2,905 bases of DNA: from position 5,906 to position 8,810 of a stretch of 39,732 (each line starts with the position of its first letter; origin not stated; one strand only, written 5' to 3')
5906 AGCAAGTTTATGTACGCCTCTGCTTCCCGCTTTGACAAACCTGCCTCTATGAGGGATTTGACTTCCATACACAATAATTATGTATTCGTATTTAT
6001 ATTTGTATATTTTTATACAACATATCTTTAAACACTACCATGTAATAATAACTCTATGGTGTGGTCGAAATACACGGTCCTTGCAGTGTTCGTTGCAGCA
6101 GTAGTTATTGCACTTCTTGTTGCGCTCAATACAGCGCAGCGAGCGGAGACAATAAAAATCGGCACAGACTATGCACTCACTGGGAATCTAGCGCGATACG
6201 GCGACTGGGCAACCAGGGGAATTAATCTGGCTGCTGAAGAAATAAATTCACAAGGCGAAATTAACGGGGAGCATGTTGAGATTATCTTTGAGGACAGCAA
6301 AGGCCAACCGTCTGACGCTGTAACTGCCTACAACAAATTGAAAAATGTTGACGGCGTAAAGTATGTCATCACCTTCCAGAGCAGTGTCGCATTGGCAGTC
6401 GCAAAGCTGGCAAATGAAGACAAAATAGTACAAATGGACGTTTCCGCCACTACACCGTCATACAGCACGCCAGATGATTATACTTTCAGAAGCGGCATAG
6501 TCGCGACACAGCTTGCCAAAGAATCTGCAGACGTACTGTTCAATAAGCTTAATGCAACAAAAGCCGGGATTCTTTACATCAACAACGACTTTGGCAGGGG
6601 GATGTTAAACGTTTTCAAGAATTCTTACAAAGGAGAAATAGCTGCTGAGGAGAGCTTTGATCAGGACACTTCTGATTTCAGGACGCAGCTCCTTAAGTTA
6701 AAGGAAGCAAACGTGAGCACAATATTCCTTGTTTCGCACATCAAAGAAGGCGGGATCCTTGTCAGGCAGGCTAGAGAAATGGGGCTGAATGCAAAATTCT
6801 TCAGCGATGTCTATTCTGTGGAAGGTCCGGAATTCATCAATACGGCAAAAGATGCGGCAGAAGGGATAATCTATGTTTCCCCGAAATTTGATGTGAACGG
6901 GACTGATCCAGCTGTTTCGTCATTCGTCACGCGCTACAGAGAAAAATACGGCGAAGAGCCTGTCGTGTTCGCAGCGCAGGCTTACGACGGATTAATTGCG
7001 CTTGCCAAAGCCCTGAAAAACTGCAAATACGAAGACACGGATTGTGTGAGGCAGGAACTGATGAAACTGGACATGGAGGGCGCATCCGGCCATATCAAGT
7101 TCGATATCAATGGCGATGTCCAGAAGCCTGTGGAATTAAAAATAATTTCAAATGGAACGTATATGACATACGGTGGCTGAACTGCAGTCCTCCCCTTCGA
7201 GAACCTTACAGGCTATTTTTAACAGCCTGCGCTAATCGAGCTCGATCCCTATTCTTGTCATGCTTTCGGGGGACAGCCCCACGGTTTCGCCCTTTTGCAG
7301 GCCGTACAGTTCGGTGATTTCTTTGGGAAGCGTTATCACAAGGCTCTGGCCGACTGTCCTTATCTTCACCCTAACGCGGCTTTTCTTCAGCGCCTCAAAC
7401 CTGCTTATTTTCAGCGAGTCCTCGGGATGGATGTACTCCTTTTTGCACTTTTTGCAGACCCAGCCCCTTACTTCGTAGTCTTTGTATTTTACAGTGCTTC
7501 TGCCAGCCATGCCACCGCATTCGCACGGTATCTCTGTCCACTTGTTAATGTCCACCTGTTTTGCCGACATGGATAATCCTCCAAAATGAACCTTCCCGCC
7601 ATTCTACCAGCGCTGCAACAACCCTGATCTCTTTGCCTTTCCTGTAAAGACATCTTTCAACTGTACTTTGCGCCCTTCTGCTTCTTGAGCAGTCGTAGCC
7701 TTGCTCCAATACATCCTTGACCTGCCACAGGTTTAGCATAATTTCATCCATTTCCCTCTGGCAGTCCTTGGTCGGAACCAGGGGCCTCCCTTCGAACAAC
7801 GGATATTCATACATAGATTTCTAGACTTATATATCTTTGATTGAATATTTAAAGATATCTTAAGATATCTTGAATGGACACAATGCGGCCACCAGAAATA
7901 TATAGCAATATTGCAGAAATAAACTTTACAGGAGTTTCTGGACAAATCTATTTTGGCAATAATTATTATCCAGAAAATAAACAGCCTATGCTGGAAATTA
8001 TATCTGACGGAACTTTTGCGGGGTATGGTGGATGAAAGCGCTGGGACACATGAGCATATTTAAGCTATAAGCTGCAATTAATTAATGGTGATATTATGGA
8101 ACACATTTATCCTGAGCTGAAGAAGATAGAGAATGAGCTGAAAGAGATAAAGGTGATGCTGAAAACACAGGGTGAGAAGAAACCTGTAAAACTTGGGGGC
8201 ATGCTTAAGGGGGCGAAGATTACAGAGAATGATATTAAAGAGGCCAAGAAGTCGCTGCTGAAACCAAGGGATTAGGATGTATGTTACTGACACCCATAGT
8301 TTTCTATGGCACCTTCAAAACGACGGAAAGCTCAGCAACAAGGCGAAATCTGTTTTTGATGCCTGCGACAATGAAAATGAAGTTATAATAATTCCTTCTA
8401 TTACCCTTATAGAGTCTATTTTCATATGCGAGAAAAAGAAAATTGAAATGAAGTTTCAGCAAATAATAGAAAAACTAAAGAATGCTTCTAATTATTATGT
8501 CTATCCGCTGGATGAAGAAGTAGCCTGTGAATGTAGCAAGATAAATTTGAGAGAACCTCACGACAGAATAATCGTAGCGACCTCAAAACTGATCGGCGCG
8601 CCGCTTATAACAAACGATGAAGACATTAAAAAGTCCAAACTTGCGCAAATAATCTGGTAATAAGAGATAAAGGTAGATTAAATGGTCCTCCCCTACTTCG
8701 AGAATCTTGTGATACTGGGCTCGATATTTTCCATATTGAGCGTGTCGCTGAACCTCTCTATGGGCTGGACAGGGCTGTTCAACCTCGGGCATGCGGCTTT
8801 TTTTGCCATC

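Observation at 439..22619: Every core liv transporter gene, and recQ, sits immediately behind a PIN-toxin TA pair on the same strand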

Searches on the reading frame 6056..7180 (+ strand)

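Call 7: search_protein_families(library=pfam, proteins=[window:6056-7180:+], max_evalue=0.01)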
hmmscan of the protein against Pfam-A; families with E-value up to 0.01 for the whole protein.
window:6056-7180:+ (374 aa): 3 families
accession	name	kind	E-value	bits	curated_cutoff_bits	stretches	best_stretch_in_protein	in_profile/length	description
PF13458.12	Peripla_BP_6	-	1e-54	186.9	31.7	1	32-350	1-323/343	Periplasmic binding protein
PF01094.35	ANF_receptor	-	2.6e-33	116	25.4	1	56-358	6-343/353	Receptor family ligand binding region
PF13433.12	Peripla_BP_5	-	1.5e-13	51.1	27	1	33-360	1-332/363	Periplasmic binding protein domain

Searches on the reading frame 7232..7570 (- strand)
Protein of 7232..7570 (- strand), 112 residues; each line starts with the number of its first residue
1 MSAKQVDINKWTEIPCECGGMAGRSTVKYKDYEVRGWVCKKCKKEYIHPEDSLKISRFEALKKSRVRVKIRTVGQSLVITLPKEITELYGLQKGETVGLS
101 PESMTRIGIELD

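Call 7: search_protein_families(library=pfam, proteins=[window:7232-7570:-], max_evalue=0.01)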
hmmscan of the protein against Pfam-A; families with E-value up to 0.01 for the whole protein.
window:7232-7570:- (112 aa): 1 family
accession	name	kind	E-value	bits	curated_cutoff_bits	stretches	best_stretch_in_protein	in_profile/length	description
PF04014.23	MazE_antitoxin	-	1.2e-05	25.5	24.7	1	70-99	1-30/48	Antidote-toxin recognition MazE, bacterial antitoxin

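Call 23: search_protein_families(library=ncbifam, proteins=[window:7232-7570:-], max_evalue=1)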
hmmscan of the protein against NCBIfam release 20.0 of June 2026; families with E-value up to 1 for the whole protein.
window:7232-7570:- (112 aa): 5 families
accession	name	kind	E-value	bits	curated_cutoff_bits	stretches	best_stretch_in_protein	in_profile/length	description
TIGR02609.1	doc_partner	hypoth_equivalog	6.5e-08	32.8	55.9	1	69-103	2-36/74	putative addiction module antidote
TIGR03830.1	CxxCG_CxxCG_HTH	subfamily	0.021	14.6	61.8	1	31-72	26-65/127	type II TA system antitoxin MqsA family protein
TIGR01439.1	lp_hng_hel_AbrB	domain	0.027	14.2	28.3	1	71-99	2-30/44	transcriptional regulator, AbrB family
NF047400.1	MazE_PemI_antitoxin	equivalog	0.054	13.4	50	1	69-85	1-17/68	type II toxin-antitoxin system PemI/MazE family antitoxin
NF050106.1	TA_MazE_antitoxin_Deino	equivalog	0.19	12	65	1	79-102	3-26/65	type II toxin-antitoxin system MazE family antitoxin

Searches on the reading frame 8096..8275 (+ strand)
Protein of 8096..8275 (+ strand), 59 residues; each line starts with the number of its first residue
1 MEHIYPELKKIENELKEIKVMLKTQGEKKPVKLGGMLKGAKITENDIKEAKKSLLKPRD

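Call 6: search_protein_families(library=pfam, proteins=[window:8096-8275:+], max_evalue=0.01)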
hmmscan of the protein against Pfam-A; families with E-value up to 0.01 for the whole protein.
window:8096-8275:+ (59 aa): 0 families

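Call 23: search_protein_families(library=ncbifam, proteins=[window:8096-8275:+], max_evalue=1)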
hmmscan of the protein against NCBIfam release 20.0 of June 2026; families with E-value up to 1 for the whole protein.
window:8096-8275:+ (59 aa): 1 family
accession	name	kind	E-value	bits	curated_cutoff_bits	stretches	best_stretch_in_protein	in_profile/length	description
NF041457.1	reg_protDegQ_Bacil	equivalog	0.035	14.2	80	0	44-54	17-27/46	degradation enzyme regulation protein DegQ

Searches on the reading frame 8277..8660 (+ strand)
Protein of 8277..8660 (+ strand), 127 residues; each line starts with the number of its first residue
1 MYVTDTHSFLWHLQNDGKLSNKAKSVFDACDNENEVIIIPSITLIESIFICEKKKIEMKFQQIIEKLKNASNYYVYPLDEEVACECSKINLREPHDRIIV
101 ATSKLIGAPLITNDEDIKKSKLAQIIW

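Call 6: search_protein_families(library=pfam, proteins=[window:8277-8660:+], max_evalue=0.01)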
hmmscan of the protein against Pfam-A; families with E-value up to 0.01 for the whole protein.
window:8277-8660:+ (127 aa): 2 families
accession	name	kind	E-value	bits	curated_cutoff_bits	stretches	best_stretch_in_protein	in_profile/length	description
PF01850.27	PIN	-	1.9e-12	48.3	23.6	1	2-119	1-116/120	PIN domain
PF02157.21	Man-6-P_recep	-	0.002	17.7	25.4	1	49-91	120-163/254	Mannose-6-phosphate receptor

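Call 48: find_homologous_proteins(query=window:8277-8660:+, max_evalue=0.00001)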
Query window:8277-8660:+ (127 aa): 64 proteins with E <= 0.00001 among 67 candidates.
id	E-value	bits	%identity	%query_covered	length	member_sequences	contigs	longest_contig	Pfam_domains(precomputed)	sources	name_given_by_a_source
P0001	5.4e-78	277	100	100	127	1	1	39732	PF01850.28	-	-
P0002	1.5e-62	227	81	100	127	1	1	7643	PF01850.28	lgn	-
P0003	1.6e-61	224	78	100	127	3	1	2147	PF01850.28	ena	-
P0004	3.4e-61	223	76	100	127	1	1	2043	PF01850.28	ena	-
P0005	1.0e-60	221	76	100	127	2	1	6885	PF01850.28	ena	-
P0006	1.2e-59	218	77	100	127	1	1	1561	PF01850.28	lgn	-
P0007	2.1e-59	217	73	100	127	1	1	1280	PF01850.28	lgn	-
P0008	3.3e-58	213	75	100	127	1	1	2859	PF01850.28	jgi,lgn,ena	-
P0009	6.2e-57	209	70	100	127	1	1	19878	PF01850.28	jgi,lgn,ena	-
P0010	2.2e-56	207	71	100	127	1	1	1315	PF01850.28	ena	-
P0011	3.7e-56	206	73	100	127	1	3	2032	PF01850.28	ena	-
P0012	5.3e-56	206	72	100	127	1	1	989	PF01850.28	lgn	-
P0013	6.6e-56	206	71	100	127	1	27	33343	PF01850.28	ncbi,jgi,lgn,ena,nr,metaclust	ncbi:MAG TPA: PIN domain-containing protein [archaeon]|nr:PIN domain-containing protein [archaeon]|m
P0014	3.3e-55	203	67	100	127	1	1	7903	PF01850.28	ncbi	-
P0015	3.0e-47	178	66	96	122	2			PF01850.28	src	-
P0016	2.2e-45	172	57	100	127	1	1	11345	PF01850.28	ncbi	-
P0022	5.3e-42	161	57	100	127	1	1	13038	PF01850.28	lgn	-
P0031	7.1e-39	151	52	100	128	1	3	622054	PF01850.28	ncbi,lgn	ncbi:MAG: PIN domain-containing protein [Candidatus Aenigmatarchaeota archaeon]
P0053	9.0e-36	141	50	100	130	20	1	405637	PF01850.28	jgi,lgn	-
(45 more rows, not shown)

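Call 49: find_encoding_contigs(protein=P0013, flank=3000, max_places=10)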
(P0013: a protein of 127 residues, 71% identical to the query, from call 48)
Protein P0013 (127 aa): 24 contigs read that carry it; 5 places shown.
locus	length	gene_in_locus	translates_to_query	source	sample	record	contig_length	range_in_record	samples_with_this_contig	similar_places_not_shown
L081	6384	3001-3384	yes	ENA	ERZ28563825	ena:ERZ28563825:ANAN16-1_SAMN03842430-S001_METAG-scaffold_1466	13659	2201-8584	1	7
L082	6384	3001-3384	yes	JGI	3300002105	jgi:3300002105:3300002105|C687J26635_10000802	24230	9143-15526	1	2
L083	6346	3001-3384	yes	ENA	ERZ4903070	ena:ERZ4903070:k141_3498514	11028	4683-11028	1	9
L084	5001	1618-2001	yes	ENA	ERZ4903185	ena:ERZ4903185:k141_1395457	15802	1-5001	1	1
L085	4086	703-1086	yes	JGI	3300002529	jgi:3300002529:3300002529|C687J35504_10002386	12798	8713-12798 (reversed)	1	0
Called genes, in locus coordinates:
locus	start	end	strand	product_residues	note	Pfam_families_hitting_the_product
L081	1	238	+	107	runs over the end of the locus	-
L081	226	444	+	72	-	-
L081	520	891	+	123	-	-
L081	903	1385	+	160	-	PF01625:PMSR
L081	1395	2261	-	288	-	-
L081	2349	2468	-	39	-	-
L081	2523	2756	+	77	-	-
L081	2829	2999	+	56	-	-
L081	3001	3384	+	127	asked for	PF01850:PIN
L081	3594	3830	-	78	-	-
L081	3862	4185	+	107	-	-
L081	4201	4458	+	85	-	-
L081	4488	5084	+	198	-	PF01189:Methyltr_RsmB-F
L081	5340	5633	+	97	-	-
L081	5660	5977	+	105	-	-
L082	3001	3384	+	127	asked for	PF01850:PIN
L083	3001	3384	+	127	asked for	PF01850:PIN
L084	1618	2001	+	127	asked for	PF01850:PIN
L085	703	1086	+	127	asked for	PF01850:PIN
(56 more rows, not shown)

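Call 50: find_encoding_contigs(protein=P0002, flank=4000, max_places=3)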
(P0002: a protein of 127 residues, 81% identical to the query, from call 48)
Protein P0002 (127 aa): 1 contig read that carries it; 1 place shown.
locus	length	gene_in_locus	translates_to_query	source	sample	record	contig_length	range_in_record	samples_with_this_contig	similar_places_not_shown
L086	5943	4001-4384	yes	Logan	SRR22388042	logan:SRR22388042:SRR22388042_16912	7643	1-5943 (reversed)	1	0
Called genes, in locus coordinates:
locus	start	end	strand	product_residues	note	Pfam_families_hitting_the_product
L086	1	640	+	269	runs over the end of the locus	PF05569:Peptidase_M56 (weak), PF01435:Peptidase_M48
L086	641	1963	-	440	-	PF00860:Xan_ur_permease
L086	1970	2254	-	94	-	-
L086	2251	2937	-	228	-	PF13489:Methyltransf_23, PF13649:Methyltransf_25, PF13847:Methyltransf_31, PF08241:Methyltransf_11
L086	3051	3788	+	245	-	PF01978:TrmB, PF03965:Penicillinase_R (faint)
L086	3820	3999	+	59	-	-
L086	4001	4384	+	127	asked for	PF01850:PIN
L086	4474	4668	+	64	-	-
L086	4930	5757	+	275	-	PF01040:UbiA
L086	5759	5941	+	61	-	?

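Call 51: find_encoding_contigs(protein=P0009, flank=4000, max_places=3)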
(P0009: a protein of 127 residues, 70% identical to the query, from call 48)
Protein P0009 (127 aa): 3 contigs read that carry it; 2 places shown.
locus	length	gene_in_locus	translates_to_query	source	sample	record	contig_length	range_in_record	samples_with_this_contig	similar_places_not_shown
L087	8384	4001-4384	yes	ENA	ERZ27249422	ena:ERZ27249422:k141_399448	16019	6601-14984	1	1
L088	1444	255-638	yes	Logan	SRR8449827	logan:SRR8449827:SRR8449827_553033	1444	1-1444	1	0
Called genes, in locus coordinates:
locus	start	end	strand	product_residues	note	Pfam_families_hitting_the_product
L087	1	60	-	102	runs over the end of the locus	-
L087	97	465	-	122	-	-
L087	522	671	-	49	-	-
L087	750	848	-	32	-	-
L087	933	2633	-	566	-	PF06418:CTP_synth_N, PF00117:GATase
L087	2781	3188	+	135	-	-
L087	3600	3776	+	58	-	PF15919:HicB_lk_antitox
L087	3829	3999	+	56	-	-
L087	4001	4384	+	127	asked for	PF01850:PIN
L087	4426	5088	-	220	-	PF00730:HhH-GPD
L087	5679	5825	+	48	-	-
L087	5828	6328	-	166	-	-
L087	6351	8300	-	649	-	PF01935:DUF87, PF05872:HerA_C (faint)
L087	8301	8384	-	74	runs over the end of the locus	-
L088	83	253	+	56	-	-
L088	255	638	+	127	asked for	PF01850:PIN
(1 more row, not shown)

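Call 52: find_encoding_contigs(protein=P0014, flank=2500, max_places=2)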
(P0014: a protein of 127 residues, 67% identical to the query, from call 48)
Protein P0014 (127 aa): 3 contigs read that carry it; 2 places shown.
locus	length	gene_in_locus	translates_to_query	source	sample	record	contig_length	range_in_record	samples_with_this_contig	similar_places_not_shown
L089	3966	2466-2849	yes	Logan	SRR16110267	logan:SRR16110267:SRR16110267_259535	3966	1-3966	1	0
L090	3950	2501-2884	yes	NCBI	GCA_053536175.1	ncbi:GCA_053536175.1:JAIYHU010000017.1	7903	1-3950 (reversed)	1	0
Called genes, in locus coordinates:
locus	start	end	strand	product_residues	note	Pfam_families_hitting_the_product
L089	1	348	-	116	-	?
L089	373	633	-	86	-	-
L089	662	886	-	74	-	-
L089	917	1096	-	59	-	-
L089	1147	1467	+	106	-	PF01981:PTH2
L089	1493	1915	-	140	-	-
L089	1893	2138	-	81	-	-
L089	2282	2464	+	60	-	-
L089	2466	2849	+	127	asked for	PF01850:PIN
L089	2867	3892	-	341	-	PF08240:ADH_N, PF00107:ADH_zinc_N, PF13602:ADH_zinc_N_2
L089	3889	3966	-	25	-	?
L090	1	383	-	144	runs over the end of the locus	-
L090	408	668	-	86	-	-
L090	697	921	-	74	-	-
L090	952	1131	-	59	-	-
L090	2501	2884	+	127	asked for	PF01850:PIN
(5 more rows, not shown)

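Call 53: find_encoding_contigs(protein=P0016, flank=2500, max_places=2)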
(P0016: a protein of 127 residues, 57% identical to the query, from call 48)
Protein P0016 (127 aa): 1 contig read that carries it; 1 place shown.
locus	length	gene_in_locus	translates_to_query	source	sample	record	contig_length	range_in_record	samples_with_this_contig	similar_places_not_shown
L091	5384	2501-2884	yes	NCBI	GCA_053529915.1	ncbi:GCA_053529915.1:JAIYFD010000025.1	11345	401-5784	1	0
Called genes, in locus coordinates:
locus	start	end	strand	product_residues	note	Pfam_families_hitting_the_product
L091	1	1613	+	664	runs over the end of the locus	PF13385:Laminin_G_3, PF02973:Sialidase (faint)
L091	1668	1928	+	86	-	PF05016:ParE_toxin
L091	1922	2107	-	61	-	-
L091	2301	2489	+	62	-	-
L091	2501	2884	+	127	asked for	PF01850:PIN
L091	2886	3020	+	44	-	-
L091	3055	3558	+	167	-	-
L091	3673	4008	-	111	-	PF04472:SepF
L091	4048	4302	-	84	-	PF03685:UPF0147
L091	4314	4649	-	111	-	PF01920:Prefoldin_2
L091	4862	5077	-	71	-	PF01780:Ribosomal_L37ae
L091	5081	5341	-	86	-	PF01984:dsDNA_bind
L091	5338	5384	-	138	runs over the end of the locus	PF01090:Ribosomal_S19e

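Call 54: find_encoding_contigs(protein=P0022, flank=2500, max_places=2)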
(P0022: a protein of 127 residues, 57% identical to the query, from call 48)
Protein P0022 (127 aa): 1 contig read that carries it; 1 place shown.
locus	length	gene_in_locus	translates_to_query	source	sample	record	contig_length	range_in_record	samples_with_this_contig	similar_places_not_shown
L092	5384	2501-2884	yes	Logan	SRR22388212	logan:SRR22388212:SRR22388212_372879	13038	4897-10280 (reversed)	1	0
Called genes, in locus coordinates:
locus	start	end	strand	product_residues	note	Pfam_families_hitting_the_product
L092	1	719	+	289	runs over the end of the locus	PF00482:T2SSF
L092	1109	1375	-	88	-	PF02661:Fic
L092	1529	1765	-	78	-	PF10049:DUF2283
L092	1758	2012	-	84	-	-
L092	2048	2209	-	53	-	-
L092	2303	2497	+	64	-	-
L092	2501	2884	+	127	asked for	PF01850:PIN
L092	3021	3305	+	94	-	-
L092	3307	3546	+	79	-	PF10049:DUF2283 (weak)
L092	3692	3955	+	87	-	PF04365:BrnT_toxin (weak)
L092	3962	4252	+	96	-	-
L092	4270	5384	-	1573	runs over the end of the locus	PF13385:Laminin_G_3, PF13884:Peptidase_S74 (weak)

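Call 55: find_encoding_contigs(protein=P0031, flank=2500, max_places=3)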
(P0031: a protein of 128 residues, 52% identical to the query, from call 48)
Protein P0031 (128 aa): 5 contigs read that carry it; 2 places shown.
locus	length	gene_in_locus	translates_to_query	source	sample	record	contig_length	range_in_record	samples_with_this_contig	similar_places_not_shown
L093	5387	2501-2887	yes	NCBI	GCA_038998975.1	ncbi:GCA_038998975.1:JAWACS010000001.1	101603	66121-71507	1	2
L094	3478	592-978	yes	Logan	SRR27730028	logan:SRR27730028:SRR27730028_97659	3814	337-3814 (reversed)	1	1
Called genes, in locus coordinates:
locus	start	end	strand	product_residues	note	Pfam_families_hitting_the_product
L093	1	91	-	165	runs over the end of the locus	PF11848:DUF3368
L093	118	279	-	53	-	-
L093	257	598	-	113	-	-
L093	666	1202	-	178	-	PF01909:NTP_transf_2, PF18765:Polbeta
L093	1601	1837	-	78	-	PF02661:Fic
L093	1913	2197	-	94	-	-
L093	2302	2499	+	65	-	-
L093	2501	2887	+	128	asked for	PF01850:PIN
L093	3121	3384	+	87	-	-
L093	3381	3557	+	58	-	-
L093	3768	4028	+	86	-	PF05016:ParE_toxin (weak)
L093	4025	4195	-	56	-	-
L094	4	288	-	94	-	-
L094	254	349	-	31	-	-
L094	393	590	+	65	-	-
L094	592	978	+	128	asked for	PF01850:PIN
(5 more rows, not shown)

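Call 56: find_encoding_contigs(protein=P0053, flank=2500, max_places=3)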
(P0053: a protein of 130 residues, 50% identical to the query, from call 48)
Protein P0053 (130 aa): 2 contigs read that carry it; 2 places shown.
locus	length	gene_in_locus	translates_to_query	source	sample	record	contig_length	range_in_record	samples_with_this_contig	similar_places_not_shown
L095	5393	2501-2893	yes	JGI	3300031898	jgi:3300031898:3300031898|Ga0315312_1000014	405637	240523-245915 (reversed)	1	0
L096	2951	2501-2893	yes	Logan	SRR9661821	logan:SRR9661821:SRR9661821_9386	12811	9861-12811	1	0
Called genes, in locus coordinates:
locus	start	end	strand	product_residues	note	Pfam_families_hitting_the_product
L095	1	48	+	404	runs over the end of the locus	PF00589:Phage_integrase, PF24463:DUF7577 (weak)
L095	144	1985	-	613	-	-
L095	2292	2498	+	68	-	-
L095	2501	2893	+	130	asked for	PF01850:PIN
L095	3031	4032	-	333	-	-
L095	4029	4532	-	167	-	-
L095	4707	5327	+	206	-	PF03358:FMN_red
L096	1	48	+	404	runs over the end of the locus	PF00589:Phage_integrase, PF24463:DUF7577 (weak)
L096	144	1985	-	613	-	-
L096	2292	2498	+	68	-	-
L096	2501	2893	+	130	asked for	PF01850:PIN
